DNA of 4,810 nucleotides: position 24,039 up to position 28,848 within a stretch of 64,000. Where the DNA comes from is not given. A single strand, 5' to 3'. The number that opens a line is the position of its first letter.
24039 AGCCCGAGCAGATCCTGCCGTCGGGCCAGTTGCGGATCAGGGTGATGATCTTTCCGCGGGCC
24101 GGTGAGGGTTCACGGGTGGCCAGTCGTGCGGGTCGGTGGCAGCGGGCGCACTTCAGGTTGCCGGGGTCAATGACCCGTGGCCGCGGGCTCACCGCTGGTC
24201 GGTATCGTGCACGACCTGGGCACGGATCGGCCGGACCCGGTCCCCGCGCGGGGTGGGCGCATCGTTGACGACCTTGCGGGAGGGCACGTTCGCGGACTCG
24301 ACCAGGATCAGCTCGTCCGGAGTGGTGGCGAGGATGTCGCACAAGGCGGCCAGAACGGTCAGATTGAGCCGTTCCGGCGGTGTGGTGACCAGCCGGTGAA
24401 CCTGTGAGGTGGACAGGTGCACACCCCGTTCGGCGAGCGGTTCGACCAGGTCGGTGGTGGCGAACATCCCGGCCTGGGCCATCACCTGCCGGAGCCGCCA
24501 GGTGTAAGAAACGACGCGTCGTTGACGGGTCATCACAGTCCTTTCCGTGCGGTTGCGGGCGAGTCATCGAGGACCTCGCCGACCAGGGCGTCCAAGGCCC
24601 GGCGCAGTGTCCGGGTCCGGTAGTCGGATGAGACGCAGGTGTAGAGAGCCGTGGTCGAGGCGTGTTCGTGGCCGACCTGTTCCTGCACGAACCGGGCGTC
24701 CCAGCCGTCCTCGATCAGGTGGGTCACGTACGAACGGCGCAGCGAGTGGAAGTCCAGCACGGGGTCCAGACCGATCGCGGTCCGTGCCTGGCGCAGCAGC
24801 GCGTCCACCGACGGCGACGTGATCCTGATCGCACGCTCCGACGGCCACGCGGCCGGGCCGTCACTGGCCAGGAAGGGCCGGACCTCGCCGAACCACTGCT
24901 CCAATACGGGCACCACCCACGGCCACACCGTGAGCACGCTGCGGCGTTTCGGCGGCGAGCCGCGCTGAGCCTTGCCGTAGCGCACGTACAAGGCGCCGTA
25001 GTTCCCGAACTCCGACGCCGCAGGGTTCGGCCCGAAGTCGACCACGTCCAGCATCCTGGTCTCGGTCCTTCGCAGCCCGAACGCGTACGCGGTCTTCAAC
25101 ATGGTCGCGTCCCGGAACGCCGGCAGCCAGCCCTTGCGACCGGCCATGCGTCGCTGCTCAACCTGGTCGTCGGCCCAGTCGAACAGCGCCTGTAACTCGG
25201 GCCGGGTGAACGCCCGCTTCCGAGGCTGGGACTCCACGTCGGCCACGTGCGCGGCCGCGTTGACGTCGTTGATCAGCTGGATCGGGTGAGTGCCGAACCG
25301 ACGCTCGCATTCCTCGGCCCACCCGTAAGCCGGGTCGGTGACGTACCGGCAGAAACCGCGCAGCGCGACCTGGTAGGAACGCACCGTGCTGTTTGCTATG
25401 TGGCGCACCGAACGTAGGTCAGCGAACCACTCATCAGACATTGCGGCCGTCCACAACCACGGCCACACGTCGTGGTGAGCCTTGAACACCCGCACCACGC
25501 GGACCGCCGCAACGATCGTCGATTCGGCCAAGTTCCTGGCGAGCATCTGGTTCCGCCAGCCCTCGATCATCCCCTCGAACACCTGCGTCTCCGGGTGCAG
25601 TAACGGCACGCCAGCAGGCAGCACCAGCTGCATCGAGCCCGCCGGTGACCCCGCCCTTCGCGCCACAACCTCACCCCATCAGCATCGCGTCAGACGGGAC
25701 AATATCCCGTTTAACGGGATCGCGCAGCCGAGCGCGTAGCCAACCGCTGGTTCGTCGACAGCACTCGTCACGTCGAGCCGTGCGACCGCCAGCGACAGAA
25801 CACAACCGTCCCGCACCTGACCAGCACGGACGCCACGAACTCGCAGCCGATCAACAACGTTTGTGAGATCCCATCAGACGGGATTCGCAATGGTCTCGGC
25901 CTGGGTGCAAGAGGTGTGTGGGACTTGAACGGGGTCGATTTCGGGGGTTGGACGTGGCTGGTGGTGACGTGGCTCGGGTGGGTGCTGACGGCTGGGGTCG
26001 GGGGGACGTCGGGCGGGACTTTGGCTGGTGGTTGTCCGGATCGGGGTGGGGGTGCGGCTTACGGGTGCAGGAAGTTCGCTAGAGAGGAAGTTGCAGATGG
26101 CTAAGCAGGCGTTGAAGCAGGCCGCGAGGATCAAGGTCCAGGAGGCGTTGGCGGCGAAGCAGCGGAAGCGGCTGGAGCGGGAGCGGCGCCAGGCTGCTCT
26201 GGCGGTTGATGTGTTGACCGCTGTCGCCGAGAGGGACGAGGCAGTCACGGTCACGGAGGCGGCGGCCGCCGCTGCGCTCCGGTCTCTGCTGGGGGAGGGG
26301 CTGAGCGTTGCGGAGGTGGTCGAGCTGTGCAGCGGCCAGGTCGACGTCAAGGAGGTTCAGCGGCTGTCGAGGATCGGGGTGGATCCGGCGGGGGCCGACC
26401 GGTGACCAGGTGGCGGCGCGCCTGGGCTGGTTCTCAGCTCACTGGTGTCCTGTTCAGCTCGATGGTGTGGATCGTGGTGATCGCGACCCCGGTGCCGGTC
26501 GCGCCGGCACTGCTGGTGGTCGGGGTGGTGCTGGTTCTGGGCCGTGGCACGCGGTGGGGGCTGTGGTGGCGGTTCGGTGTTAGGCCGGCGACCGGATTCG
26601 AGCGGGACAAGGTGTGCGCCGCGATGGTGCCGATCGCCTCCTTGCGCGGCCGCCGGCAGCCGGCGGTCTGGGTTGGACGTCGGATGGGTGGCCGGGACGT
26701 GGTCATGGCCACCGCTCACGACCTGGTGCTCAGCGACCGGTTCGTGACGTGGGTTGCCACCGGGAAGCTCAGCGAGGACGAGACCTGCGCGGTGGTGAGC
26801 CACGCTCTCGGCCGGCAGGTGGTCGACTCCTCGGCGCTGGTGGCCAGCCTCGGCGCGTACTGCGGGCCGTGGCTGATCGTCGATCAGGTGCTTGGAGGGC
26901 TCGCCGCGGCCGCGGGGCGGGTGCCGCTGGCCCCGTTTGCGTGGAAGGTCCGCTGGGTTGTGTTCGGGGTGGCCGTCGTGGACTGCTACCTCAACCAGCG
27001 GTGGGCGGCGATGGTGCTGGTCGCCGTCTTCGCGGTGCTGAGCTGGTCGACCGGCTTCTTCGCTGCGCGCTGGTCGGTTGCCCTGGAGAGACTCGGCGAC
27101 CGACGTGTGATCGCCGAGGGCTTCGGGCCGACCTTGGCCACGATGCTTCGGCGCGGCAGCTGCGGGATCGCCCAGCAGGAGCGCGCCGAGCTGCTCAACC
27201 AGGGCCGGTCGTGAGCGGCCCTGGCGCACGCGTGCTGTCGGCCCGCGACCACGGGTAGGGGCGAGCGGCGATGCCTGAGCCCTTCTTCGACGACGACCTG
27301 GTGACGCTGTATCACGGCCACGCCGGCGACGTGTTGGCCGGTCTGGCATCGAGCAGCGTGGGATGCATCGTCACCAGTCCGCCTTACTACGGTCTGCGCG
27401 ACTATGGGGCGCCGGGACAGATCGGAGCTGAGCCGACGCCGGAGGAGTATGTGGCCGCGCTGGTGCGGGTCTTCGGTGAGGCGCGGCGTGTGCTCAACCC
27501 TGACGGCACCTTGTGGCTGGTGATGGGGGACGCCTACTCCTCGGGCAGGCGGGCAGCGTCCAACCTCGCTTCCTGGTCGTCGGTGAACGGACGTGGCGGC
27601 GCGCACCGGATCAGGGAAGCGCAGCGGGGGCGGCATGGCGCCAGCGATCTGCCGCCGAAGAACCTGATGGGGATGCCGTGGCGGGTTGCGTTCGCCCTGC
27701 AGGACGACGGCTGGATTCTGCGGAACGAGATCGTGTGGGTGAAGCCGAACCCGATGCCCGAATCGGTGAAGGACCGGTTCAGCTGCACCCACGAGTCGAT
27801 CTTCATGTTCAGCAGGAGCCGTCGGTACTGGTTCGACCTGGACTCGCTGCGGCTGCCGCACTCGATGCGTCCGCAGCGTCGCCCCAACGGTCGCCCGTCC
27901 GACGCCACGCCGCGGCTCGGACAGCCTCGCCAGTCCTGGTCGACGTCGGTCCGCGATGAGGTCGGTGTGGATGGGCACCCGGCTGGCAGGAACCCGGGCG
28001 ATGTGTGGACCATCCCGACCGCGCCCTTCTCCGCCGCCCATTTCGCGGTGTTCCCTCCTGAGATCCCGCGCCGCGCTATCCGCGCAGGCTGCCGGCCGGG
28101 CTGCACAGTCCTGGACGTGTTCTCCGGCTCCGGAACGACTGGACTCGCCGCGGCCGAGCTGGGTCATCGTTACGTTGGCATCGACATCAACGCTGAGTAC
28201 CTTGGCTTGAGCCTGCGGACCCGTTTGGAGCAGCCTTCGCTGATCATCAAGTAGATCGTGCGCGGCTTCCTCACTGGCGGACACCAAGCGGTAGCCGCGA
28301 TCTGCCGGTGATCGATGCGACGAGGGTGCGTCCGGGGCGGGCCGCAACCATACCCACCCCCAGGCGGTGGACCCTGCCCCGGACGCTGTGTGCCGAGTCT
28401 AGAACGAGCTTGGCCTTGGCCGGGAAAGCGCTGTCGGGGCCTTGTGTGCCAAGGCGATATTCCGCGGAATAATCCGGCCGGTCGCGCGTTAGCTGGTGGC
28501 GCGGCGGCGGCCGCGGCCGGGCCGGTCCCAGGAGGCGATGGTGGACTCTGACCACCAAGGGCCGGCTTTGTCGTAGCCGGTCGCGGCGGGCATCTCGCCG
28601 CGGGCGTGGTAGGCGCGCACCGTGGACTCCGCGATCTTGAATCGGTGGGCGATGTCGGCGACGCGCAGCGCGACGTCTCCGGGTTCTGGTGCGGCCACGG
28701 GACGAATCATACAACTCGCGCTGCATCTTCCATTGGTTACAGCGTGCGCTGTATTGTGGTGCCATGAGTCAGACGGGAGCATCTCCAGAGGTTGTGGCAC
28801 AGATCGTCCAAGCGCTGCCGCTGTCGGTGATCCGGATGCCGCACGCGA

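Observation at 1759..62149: Seven dispersed copies of a perfect palindrome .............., all between genes or at gene termini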

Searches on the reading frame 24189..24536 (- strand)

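Call 15: search_protein_families(library=pfam, proteins=[window:24189-24536:-], max_evalue=0.001)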
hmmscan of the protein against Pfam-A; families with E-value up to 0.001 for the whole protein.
window:24189-24536:- (115 aa): 1 family
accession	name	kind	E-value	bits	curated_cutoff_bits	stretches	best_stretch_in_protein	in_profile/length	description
PF13443.12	HTH_26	-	7.8e-13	48.9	22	1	14-77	1-58/63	Cro/C1-type HTH DNA-binding domain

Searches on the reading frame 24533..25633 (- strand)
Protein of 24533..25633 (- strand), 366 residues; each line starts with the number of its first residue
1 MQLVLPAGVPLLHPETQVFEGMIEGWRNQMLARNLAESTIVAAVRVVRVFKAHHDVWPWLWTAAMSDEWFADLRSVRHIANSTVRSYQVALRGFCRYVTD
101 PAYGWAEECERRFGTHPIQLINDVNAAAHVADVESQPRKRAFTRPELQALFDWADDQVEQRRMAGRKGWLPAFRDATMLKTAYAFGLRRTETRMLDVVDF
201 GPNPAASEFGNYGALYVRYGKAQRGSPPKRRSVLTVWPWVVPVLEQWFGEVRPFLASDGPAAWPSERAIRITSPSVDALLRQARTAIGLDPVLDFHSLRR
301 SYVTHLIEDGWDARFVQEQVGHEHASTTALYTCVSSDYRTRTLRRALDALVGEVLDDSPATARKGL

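Call 15: search_protein_families(library=pfam, proteins=[window:24533-25633:-], max_evalue=0.001)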
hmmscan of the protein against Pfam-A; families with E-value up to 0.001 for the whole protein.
window:24533-25633:- (366 aa): 2 families
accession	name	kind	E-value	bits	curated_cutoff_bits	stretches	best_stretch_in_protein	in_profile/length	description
PF00589.27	Phage_integrase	-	8.3e-17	61.9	27.1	1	173-334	22-168/172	Phage integrase family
PF02899.23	Phage_int_SAM_1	-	2.5e-05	24.9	22.3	0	67-100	2-35/83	Phage integrase, N-terminal SAM-like domain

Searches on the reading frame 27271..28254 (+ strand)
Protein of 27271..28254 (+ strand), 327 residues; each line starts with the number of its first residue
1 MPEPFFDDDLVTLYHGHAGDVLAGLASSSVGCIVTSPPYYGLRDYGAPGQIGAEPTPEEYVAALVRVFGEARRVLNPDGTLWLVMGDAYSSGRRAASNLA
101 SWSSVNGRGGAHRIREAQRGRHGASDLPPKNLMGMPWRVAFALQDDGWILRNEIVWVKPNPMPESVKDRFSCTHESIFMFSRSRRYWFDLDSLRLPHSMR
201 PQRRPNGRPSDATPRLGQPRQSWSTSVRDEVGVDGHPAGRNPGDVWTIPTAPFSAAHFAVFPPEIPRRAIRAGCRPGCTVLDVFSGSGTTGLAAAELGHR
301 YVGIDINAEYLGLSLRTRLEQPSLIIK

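Call 9: search_protein_families(library=pfam, proteins=[window:27271-28254:+], max_evalue=0.01)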
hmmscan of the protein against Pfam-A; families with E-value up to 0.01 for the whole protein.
window:27271-28254:+ (327 aa): 6 families
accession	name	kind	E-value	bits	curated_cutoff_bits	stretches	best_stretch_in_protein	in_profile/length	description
PF01555.25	N6_N4_Mtase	-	4.9e-49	167.7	26.7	1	32-312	3-217/221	DNA methylase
PF13847.12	Methyltransf_31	-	9.2e-06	25.8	27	1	276-311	3-41/145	Methyltransferase domain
PF13649.12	Methyltransf_25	-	0.00072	20.6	27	0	280-312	1-35/97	Methyltransferase domain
PF08241.18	Methyltransf_11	-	0.001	20.1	21.2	0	60-82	72-94/95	Methyltransferase domain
PF09126.16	NaeI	-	0.0024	17.6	25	1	64-141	210-281/288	Restriction endonuclease NaeI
PF09445.16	Methyltransf_15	-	0.0041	17.2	22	0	279-312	3-36/165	RNA cap guanine-N2 methyltransferase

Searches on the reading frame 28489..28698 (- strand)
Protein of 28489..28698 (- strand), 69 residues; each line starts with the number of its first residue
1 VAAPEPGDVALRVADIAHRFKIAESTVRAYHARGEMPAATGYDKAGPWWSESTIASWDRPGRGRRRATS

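Call 9: search_protein_families(library=pfam, proteins=[window:28489-28698:-], max_evalue=0.01)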
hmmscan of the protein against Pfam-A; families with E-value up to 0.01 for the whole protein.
window:28489-28698:- (69 aa): 2 families
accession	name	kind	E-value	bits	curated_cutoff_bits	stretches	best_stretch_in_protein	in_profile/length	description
PF00376.29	MerR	-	0.0037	17.5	28.2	0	13-39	2-28/38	MerR family regulatory protein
PF12728.13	HTH_17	-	0.007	17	27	0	11-41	2-31/51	Helix-turn-helix domain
